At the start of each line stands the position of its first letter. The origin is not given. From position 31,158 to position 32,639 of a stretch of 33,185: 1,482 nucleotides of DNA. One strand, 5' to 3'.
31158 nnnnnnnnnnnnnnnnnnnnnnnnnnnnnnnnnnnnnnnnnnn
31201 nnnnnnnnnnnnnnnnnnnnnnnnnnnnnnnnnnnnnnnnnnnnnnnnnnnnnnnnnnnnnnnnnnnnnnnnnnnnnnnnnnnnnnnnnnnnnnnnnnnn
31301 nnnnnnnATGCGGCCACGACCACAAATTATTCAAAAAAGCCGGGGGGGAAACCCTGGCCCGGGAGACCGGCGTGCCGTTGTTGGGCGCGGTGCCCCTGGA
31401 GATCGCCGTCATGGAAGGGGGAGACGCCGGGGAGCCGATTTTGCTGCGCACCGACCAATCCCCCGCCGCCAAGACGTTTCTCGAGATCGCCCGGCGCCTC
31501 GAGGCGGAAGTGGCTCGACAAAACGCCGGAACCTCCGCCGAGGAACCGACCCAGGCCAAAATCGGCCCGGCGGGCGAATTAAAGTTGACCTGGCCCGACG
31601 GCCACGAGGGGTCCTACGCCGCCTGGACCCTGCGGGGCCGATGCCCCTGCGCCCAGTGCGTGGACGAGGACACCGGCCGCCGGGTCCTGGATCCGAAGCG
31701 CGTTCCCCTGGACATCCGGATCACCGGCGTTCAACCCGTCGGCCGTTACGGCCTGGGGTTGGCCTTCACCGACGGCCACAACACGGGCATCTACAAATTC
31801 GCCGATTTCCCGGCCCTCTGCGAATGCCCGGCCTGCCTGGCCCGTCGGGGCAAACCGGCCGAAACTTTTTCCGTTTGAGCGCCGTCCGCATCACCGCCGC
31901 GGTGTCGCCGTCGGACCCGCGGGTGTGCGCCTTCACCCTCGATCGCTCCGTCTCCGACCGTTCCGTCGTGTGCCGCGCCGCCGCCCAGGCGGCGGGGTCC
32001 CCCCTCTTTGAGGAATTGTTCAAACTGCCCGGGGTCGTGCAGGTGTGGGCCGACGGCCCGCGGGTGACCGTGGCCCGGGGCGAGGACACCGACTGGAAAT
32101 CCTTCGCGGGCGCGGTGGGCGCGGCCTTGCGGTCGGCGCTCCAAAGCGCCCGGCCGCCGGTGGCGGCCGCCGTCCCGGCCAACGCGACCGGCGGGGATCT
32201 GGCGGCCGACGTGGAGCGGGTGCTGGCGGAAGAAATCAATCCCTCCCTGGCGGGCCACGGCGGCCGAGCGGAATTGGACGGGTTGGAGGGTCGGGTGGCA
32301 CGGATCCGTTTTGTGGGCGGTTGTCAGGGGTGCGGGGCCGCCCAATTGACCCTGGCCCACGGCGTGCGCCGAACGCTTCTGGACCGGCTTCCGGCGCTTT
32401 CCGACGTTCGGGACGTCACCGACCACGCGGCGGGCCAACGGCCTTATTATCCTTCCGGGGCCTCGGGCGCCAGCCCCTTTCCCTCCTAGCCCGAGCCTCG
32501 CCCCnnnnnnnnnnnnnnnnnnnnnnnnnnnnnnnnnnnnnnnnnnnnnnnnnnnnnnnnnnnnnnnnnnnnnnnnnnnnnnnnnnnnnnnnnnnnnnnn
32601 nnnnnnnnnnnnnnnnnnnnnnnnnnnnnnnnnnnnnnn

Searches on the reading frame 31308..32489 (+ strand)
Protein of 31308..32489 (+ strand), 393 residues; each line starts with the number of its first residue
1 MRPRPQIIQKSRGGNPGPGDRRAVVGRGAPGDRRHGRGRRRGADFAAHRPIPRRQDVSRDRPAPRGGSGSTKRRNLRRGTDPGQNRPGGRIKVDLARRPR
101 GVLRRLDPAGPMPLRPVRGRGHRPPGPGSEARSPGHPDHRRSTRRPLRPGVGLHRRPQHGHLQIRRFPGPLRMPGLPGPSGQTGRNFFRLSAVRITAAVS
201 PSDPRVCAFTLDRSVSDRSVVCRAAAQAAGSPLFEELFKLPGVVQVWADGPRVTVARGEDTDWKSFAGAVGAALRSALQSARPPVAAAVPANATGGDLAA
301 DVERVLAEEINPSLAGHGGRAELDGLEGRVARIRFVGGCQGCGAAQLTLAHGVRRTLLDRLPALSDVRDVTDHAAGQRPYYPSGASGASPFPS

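Call 14: search_protein_families(library=pfam, proteins=[window:31308-32489:+], max_evalue=0.001)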
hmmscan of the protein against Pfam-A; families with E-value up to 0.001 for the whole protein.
window:31308-32489:+ (393 aa): 2 families
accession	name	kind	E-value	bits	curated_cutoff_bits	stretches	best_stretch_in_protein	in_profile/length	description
PF01106.22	NifU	-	8.7e-16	58.3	27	1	302-367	1-66/67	NifU-like domain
PF08712.16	Nfu_N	-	1.1e-08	35.4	27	1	203-280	8-87/88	Scaffold protein Nfu/NifU N terminal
